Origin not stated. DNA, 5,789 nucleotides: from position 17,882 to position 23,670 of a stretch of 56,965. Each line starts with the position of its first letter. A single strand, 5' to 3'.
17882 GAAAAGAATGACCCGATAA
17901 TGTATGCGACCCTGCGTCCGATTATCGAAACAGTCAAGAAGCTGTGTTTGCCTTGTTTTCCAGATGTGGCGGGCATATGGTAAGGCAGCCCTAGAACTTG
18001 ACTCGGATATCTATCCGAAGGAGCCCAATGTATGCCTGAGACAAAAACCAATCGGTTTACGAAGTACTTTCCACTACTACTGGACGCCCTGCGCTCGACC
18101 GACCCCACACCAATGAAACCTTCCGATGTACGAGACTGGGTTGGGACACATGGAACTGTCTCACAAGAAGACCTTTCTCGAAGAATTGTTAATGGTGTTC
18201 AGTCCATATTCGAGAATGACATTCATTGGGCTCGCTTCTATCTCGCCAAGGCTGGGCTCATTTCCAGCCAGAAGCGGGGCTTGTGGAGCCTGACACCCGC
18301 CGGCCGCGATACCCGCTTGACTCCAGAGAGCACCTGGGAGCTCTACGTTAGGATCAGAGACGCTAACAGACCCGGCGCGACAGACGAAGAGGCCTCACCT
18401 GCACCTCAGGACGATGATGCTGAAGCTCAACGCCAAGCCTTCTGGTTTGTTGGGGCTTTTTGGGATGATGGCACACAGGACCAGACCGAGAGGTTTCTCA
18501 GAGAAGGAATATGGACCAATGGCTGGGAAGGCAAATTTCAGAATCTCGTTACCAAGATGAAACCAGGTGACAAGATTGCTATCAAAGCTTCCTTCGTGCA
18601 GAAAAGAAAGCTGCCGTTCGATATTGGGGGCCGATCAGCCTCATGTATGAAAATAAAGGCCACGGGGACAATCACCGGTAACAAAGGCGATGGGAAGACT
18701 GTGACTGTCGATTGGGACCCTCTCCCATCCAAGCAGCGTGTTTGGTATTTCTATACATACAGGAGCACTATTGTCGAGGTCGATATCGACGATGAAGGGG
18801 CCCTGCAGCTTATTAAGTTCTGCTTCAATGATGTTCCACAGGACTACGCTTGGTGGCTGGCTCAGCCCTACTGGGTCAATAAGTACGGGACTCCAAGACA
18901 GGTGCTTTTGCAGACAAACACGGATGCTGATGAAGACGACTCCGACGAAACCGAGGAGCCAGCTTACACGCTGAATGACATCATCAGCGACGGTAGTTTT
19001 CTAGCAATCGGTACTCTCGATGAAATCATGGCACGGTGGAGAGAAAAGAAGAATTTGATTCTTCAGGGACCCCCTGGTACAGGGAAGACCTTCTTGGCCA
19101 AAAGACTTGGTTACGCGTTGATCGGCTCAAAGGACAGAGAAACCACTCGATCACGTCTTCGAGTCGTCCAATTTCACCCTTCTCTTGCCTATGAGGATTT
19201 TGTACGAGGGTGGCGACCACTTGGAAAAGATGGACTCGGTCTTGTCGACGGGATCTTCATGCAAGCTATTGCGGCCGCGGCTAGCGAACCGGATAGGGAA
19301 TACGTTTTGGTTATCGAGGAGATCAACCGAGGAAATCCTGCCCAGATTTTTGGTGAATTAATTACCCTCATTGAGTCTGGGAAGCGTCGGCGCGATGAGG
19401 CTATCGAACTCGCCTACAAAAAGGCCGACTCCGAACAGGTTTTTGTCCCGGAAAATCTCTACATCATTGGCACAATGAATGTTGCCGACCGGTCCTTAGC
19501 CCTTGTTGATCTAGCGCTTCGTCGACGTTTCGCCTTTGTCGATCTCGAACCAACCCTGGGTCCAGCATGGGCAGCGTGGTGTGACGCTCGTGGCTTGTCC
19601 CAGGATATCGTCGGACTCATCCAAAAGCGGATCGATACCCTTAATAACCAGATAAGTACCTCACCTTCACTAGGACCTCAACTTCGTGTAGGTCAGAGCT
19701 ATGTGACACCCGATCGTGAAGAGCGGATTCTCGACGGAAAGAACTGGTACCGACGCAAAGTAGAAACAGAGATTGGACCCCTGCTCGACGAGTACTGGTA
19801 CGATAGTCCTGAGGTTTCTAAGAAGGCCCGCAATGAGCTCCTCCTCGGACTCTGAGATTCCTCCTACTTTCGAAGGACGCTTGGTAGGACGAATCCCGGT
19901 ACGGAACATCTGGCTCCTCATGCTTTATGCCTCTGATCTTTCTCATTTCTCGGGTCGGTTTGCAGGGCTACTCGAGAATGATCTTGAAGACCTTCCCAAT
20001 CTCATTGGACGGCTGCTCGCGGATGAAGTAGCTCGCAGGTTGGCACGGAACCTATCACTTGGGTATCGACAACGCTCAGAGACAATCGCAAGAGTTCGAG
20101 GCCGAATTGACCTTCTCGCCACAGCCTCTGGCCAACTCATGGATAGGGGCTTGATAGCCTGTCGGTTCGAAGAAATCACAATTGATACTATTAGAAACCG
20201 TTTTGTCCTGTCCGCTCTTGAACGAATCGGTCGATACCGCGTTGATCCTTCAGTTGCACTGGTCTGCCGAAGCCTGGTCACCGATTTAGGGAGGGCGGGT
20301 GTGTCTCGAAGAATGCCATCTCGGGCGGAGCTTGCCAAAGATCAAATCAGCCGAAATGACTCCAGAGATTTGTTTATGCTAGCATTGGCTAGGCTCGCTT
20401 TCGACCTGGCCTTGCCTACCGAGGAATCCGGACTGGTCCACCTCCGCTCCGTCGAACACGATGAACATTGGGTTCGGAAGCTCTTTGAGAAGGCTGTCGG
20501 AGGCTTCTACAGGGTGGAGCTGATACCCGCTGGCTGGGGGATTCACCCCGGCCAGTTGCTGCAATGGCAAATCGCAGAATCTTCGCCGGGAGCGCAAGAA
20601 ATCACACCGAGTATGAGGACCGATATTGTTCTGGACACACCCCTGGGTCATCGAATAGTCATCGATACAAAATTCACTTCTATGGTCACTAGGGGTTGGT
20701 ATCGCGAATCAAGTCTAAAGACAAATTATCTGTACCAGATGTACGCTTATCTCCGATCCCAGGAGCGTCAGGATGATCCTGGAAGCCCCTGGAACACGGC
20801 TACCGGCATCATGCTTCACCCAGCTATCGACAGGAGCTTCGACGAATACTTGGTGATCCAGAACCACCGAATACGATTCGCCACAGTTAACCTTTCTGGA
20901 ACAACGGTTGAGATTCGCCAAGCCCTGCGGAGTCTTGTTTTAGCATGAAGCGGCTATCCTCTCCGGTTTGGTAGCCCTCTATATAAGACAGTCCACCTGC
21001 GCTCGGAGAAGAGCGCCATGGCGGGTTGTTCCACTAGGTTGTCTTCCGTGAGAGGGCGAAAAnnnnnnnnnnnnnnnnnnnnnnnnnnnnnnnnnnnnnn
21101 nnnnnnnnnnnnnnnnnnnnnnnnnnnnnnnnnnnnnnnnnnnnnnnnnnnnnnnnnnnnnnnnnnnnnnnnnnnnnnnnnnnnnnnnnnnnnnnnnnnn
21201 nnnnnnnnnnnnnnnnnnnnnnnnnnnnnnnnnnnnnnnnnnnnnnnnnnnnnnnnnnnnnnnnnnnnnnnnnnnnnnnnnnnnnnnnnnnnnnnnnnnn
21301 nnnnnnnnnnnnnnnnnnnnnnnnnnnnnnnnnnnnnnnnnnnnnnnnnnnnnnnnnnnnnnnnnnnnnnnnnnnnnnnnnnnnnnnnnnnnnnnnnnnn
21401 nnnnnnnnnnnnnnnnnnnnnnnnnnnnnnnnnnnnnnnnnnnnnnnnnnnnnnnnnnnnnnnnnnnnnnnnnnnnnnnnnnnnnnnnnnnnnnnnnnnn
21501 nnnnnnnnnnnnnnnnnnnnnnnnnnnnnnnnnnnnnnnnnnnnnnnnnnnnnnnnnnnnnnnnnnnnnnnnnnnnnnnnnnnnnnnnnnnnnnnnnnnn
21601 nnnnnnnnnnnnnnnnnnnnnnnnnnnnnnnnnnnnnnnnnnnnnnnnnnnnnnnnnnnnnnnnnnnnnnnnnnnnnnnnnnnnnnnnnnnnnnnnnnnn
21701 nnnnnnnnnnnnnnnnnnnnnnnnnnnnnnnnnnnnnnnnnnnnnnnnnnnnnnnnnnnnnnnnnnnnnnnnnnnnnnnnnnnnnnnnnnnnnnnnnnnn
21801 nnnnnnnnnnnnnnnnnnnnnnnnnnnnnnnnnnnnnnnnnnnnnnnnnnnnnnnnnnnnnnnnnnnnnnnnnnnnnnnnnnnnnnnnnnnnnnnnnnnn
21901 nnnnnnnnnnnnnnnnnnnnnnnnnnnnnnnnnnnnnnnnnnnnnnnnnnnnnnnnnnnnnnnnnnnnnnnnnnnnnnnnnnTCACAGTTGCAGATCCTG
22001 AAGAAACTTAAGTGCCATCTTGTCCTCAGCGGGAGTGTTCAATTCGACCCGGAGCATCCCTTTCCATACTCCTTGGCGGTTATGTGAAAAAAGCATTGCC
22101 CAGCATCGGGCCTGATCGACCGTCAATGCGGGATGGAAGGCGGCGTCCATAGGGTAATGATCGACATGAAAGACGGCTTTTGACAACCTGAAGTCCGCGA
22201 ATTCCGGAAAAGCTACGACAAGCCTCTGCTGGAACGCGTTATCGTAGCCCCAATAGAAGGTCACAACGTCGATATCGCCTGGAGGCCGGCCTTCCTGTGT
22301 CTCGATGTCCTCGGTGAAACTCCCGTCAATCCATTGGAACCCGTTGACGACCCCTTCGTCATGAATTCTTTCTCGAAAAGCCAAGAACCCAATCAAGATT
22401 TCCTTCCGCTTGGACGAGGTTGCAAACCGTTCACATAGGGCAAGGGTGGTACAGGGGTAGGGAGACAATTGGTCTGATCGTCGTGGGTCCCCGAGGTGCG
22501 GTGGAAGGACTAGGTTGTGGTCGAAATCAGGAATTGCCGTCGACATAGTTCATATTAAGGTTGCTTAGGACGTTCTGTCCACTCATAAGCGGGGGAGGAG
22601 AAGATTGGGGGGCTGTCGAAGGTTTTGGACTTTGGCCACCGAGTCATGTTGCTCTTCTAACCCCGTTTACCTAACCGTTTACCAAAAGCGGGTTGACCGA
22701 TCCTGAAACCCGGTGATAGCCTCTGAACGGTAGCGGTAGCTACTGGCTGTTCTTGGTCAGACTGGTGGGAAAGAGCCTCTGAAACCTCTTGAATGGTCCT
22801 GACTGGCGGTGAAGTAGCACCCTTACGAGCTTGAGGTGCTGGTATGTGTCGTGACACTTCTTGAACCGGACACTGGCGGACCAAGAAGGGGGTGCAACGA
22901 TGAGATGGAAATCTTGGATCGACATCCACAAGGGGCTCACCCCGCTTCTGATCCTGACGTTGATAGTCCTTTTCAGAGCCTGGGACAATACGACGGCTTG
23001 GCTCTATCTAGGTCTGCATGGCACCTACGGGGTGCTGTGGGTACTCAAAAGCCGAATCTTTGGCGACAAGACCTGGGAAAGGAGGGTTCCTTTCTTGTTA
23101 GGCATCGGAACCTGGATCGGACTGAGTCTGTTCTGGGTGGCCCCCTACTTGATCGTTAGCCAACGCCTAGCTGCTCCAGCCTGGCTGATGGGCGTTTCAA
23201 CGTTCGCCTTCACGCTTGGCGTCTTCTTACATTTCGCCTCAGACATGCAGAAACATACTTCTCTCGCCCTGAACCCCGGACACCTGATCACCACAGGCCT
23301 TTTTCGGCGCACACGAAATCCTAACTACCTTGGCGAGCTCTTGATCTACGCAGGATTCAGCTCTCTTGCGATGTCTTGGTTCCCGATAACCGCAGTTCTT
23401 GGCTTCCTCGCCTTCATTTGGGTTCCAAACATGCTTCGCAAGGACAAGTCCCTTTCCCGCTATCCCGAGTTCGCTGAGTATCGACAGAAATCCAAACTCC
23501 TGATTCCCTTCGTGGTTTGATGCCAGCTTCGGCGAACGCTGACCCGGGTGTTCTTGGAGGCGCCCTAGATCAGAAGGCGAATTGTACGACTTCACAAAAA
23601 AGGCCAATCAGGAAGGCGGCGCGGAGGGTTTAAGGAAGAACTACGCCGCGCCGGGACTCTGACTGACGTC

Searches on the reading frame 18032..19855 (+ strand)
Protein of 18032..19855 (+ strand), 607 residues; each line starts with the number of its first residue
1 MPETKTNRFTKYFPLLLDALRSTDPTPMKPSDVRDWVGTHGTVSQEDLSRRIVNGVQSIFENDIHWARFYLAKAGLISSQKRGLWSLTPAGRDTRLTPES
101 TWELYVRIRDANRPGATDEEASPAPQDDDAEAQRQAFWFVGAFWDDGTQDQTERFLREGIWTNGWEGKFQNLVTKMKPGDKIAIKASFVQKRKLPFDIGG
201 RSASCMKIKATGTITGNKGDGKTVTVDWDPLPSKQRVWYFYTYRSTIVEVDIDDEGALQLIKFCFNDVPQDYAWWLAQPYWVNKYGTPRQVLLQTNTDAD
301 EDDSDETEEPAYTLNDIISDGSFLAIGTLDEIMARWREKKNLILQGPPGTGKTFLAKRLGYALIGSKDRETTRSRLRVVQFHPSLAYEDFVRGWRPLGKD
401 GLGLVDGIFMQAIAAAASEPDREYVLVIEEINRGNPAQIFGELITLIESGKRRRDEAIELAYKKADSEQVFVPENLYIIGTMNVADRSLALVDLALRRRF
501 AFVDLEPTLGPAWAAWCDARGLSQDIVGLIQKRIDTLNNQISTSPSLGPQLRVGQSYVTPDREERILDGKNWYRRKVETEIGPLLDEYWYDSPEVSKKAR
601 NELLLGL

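Call 10: search_protein_families(library=pfam, proteins=[window:18032-19855:+], max_evalue=0.01)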
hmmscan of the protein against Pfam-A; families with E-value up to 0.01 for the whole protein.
window:18032-19855:+ (607 aa): 9 families
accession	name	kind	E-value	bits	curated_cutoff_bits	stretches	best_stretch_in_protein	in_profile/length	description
PF07728.20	AAA_5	-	9e-24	84.5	22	1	341-500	1-139/139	AAA domain (dynein-related subfamily)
PF14338.12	Mrr_N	-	2.7e-16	59.9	29.5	1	9-94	1-84/87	Mrr N-terminal domain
PF20720.3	nSTAND3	-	2.4e-06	27.8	27.2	1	328-366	6-44/155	Novel STAND NTPase 3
PF13401.12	AAA_22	-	3.1e-05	24.7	27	1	338-448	4-109/130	AAA domain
PF00004.35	AAA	-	3.5e-05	24.7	21.2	1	342-500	1-123/131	ATPase family associated with various cellular activities (AAA)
PF01695.23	IstB_IS21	-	0.0003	20.8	24.1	1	337-364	90-117/238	IstB-like ATP binding protein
PF01078.27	Mg_chelatase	-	0.00054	19.9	20.3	1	340-370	23-53/207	Magnesium chelatase, subunit ChlI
PF13191.12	AAA_16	-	0.00096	20.1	32.6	0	330-366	13-51/167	AAA ATPase domain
PF24883.2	NPHP3_N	-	0.0092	16.6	24.8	0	333-359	12-42/164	Nephrocystin 3, N-terminal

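Call 67: search_protein_families(library=padloc, proteins=[window:18032-19855:+], max_evalue=0.001)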
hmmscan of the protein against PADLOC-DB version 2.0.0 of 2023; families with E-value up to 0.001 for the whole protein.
window:18032-19855:+ (607 aa): 5 families
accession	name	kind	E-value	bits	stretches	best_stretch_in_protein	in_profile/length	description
PDLC03547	REase_II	-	1.7e-14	51.3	1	334-509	259-447/585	Type II restriction enzyme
PDLC03448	REase_II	-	7.1e-09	32.3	1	409-503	612-719/857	Type II restriction enzyme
PDLC03657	mREase_IV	-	9.6e-07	26.4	1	31-94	27-91/317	Type IV methyl-directed restriction enzyme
PDLC04140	mad8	-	1.2e-05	23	1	332-383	20-67/314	mads_8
PDLC03920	MkoA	-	0.00015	18.2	1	336-359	628-651/1112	-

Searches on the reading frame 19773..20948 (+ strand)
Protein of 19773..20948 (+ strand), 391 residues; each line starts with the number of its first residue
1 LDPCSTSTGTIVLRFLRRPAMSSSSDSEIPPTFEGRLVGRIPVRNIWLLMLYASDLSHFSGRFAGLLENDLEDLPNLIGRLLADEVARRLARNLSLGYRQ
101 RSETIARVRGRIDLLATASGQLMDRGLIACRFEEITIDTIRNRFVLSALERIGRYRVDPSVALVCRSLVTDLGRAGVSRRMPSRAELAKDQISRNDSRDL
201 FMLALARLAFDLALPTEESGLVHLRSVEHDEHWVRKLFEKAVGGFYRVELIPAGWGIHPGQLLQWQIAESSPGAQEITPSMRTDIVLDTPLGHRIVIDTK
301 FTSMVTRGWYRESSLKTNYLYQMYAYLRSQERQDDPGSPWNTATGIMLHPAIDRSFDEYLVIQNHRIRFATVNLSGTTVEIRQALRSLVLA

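Call 10: search_protein_families(library=pfam, proteins=[window:19773-20948:+], max_evalue=0.01)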
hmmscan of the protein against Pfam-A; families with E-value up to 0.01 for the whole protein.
window:19773-20948:+ (391 aa): 1 family
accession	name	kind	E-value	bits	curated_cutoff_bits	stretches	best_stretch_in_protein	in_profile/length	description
PF10117.15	McrBC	-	3e-17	63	23.9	1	44-332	31-309/318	McrBC 5-methylcytosine restriction system component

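Call 67: search_protein_families(library=padloc, proteins=[window:19773-20948:+], max_evalue=0.001)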
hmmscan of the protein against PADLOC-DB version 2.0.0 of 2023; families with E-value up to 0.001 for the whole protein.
window:19773-20948:+ (391 aa): 0 families

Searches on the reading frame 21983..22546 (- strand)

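Call 9: search_protein_families(library=pfam, proteins=[window:21983-22546:-], max_evalue=0.01)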
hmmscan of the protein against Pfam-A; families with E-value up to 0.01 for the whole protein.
window:21983-22546:- (187 aa): 1 family
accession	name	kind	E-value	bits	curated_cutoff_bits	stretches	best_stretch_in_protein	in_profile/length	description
PF22014.2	DUF6932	-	4.1e-26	92.5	27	1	6-168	1-142/142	Family of unknown function (DUF6932)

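Call 67: search_protein_families(library=padloc, proteins=[window:21983-22546:-], max_evalue=0.001)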
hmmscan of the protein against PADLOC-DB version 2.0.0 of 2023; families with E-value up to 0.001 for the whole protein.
window:21983-22546:- (187 aa): 1 family
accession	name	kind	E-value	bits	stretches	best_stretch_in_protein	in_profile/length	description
PDLC04744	PDC-M63A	-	1.3e-11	42.7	1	38-170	27-150/152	-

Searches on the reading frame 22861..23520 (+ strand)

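Call 9: search_protein_families(library=pfam, proteins=[window:22861-23520:+], max_evalue=0.01)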
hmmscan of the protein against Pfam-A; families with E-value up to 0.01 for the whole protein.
window:22861-23520:+ (219 aa): 4 families
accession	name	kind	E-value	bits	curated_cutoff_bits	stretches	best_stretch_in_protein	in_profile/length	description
PF06966.17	DUF1295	-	7.2e-08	32.6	20.4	1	101-181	112-197/235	Protein of unknown function (DUF1295)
PF02544.21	Steroid_dh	-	1.7e-07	31.8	22.6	1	103-218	36-149/150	3-oxo-5-alpha-steroid 4-dehydrogenase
PF04191.18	PEMT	-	2.6e-05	25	25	1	117-187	22-87/105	Phospholipid methyltransferase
PF04140.19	ICMT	-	0.0021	18.9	24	1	137-183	30-76/95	Isoprenylcysteine carboxyl methyltransferase (ICMT) family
